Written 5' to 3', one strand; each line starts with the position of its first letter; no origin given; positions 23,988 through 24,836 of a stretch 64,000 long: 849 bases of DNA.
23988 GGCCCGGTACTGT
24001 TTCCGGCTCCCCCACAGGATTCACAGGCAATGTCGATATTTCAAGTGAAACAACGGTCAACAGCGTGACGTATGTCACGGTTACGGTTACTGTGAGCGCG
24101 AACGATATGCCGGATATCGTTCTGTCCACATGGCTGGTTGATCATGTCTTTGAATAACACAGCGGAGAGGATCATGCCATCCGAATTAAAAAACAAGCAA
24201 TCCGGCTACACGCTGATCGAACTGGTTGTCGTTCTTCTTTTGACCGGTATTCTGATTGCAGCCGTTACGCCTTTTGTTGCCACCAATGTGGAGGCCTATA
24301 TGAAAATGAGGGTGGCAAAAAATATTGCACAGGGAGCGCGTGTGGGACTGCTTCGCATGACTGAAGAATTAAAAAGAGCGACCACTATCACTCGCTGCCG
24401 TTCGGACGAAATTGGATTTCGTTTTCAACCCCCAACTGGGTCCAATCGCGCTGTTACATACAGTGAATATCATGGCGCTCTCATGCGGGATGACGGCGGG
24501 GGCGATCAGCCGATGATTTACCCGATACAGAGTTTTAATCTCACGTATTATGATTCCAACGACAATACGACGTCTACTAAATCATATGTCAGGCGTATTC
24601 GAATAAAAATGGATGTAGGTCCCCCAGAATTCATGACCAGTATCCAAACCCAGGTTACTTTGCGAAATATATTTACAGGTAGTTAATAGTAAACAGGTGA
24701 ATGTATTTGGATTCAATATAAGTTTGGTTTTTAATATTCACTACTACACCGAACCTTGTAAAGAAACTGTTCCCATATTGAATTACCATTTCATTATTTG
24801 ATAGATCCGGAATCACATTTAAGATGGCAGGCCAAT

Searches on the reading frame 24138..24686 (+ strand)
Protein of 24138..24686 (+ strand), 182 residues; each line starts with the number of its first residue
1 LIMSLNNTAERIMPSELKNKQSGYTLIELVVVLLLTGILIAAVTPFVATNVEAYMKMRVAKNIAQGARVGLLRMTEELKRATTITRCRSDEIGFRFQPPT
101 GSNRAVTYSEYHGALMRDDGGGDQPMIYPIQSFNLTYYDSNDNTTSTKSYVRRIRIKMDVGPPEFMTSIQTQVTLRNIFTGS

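Call 7: search_protein_families(library=pfam, proteins=[window:24138-24686:+], max_evalue=0.001)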
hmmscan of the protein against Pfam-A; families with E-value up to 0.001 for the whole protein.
window:24138-24686:+ (182 aa): 2 families
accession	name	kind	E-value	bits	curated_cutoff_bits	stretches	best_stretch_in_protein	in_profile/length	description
PF07963.17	N_methyl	-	3.9e-08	33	21.2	1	18-43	1-26/27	Prokaryotic N-terminal methylation motif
PF15980.10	ComGF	-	0.00026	21.6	27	1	73-137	23-83/100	Putative Competence protein ComGF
